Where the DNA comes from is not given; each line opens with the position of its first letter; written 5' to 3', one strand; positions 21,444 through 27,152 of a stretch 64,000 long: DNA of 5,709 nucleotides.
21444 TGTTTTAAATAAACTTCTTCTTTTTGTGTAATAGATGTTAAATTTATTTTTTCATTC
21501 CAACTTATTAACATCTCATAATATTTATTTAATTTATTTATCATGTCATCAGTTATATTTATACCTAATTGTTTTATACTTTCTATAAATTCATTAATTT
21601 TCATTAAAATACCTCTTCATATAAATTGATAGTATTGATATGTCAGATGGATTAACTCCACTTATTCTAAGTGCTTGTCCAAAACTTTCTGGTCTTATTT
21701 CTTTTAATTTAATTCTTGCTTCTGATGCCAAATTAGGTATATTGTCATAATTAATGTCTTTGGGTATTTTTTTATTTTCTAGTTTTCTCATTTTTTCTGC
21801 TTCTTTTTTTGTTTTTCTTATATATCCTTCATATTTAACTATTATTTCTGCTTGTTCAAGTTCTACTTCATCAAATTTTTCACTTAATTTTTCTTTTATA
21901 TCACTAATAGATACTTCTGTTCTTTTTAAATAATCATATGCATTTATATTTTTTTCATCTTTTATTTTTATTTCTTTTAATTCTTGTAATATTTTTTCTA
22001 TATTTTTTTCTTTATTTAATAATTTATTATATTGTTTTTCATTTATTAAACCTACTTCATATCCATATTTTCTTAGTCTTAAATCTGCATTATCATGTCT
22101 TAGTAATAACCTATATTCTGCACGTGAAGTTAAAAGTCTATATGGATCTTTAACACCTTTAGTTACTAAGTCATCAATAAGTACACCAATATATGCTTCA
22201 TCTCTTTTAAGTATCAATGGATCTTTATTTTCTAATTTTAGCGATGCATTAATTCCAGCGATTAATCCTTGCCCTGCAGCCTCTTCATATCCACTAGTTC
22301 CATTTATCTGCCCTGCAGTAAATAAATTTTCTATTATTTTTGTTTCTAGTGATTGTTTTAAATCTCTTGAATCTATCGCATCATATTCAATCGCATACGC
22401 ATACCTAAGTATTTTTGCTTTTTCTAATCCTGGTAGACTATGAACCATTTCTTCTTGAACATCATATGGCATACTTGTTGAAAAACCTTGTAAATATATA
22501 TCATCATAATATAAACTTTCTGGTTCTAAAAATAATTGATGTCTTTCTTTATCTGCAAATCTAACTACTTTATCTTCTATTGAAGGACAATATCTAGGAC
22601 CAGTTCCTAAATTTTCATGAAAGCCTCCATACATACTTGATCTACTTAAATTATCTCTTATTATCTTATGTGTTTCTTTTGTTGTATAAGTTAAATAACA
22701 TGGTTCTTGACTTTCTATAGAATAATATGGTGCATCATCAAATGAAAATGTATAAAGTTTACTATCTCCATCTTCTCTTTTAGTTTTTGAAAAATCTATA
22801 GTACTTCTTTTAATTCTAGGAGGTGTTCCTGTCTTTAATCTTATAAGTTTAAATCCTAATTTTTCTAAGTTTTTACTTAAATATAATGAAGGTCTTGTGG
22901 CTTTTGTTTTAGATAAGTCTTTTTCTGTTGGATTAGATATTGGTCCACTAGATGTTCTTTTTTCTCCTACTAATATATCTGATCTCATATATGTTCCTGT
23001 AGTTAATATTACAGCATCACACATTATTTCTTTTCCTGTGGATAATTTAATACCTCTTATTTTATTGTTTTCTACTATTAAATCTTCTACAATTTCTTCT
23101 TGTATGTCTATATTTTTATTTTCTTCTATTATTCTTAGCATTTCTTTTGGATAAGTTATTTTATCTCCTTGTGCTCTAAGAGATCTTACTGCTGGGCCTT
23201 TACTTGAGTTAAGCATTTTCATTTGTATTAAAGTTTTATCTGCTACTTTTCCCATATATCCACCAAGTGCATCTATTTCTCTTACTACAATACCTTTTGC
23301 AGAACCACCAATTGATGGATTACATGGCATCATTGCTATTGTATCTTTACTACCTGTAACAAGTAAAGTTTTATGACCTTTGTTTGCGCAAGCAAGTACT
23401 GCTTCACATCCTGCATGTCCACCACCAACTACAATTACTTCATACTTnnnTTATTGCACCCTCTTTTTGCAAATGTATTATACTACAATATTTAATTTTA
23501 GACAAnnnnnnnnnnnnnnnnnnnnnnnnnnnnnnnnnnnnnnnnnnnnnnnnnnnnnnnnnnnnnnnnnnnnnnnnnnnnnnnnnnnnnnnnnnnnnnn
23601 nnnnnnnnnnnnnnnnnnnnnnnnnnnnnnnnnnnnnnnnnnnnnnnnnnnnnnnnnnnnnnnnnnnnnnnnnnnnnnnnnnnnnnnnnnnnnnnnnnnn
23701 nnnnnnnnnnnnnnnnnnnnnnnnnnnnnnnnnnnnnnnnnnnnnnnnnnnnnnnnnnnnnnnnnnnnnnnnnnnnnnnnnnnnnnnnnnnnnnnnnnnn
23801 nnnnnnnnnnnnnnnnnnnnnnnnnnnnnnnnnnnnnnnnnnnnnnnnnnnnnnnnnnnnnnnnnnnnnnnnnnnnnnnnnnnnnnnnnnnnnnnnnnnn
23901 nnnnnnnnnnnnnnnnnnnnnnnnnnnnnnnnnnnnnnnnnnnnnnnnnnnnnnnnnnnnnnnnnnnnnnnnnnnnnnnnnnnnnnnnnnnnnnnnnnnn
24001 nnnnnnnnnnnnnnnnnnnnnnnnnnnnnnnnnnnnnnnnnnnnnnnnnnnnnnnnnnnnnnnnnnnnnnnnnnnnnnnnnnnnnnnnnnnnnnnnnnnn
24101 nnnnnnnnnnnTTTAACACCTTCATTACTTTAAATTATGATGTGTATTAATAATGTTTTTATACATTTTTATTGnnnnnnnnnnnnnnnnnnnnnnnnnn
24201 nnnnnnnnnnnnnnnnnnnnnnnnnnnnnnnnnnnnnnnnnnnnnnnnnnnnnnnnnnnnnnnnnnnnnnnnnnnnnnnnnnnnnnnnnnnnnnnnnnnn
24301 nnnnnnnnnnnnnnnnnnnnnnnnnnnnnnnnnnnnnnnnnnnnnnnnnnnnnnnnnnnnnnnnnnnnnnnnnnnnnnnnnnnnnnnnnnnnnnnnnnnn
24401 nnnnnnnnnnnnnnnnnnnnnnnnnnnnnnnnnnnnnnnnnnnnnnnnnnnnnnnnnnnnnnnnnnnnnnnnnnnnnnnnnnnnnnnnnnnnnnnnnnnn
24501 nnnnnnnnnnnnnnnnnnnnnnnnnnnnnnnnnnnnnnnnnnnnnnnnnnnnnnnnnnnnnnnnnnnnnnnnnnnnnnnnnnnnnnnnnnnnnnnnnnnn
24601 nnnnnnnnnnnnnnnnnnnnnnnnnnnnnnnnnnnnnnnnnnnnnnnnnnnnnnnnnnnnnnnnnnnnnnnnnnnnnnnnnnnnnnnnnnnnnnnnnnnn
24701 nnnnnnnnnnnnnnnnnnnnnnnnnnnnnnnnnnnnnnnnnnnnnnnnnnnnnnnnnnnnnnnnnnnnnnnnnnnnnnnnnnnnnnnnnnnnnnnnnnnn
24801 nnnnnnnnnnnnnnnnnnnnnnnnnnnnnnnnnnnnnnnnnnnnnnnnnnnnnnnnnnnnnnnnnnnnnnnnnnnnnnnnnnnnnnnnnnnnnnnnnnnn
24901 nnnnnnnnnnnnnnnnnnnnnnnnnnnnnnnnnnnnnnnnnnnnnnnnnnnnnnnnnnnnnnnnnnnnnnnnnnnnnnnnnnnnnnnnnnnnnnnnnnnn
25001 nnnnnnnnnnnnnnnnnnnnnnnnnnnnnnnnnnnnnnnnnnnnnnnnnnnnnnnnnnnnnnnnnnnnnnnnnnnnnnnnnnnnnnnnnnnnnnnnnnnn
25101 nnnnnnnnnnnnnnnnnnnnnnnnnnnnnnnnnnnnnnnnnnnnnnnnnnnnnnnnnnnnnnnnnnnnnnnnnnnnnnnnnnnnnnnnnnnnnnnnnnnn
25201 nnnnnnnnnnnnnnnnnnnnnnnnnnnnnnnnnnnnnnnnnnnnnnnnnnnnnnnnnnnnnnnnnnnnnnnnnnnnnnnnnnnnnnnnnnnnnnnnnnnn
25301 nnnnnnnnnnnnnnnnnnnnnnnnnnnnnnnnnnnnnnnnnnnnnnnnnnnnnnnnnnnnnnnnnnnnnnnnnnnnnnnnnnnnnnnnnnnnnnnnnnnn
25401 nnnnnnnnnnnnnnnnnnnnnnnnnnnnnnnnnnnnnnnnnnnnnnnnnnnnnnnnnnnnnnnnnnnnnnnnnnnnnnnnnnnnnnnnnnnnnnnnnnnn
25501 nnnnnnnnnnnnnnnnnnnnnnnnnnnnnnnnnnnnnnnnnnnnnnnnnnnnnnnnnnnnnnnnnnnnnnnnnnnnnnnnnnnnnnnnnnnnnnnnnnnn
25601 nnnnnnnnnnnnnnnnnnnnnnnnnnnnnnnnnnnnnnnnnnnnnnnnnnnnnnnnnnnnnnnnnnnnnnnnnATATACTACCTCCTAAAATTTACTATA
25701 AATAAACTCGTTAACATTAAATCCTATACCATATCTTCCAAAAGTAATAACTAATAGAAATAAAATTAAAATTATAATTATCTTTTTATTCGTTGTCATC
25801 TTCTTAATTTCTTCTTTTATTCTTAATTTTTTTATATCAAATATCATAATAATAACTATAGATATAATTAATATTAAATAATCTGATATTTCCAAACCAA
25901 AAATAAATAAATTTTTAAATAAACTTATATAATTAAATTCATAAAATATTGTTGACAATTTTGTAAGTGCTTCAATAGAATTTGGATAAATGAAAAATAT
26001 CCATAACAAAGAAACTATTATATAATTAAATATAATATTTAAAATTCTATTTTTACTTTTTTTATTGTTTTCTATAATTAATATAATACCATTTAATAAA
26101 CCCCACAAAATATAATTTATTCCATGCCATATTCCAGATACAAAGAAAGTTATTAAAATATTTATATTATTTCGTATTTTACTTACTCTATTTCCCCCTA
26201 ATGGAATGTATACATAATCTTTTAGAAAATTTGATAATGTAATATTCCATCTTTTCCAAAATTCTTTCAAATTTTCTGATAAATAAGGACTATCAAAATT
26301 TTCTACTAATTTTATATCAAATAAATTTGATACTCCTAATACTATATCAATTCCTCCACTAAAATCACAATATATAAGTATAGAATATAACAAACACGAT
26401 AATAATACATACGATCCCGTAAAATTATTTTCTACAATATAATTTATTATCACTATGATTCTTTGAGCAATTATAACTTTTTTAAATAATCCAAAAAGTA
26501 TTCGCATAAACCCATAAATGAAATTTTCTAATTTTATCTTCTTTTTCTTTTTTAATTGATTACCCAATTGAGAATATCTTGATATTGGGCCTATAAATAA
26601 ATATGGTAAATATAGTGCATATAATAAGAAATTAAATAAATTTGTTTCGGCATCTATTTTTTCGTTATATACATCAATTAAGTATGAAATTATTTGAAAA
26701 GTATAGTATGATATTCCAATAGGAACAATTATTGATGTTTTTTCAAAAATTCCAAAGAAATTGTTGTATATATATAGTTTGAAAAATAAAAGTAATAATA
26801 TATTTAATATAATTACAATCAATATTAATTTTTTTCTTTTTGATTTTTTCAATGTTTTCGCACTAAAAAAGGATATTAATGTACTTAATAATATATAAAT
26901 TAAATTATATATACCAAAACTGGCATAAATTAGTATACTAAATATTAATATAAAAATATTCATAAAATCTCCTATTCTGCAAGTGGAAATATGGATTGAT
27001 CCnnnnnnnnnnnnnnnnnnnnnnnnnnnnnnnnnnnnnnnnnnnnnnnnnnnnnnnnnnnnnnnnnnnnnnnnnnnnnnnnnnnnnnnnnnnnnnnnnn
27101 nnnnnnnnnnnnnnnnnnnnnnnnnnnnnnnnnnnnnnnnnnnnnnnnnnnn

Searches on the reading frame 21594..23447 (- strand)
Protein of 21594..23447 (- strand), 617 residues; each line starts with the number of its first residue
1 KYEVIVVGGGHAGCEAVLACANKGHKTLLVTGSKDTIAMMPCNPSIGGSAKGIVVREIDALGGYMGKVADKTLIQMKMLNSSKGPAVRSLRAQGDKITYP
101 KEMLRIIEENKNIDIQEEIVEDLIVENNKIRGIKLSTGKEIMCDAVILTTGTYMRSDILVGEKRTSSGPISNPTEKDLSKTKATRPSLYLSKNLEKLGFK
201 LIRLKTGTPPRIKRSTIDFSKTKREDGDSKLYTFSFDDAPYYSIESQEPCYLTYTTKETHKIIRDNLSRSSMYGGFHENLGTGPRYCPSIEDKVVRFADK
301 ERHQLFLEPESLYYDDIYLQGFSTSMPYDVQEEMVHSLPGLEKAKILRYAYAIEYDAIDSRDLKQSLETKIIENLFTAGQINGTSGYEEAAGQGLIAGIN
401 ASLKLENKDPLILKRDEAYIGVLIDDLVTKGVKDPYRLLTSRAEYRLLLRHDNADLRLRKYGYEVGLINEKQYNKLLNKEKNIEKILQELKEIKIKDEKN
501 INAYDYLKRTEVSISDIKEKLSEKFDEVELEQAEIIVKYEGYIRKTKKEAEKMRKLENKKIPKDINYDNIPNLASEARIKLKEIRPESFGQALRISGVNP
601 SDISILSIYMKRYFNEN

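Call 49: search_protein_families(library=pfam, proteins=[window:21594-23447:-], max_evalue=0.00001)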
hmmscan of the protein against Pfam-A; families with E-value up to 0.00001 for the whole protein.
window:21594-23447:- (617 aa): 5 families
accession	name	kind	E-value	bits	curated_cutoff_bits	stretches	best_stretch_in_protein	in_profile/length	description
PF01134.28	GIDA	-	8.6e-158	525.9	22.1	1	3-409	1-391/391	Glucose inhibited division protein A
PF13932.14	SAM_GIDA_C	-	3.5e-25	88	27.1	1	551-606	1-56/57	tRNA modifying enzyme MnmG/GidA C-terminal helical bundle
PF21680.2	GIDA_C_1st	-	8.2e-12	46.2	24.7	1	470-546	1-95/96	tRNA modifying enzyme MnmG/GidA C-terminal helical domain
PF00890.30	FAD_binding_2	-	9.8e-08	32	20.4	0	4-35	2-33/414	FAD binding domain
PF07992.20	Pyr_redox_2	-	3.2e-06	27.2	26.1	1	2-152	1-109/291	Pyridine nucleotide-disulphide oxidoreductase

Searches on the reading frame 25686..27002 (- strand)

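Call 49: search_protein_families(library=pfam, proteins=[window:25686-27002:-], max_evalue=0.00001)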
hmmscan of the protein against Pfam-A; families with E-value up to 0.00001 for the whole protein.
window:25686-27002:- (438 aa): 2 families
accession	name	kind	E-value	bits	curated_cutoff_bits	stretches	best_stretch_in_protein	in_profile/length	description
PF03062.24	MBOAT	-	1.1e-27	97.7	27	1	120-312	79-295/337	MBOAT, membrane-bound O-acyltransferase family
PF13813.11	MBOAT_2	-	7.5e-07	29.8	25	1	235-297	4-68/85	Membrane bound O-acyl transferase family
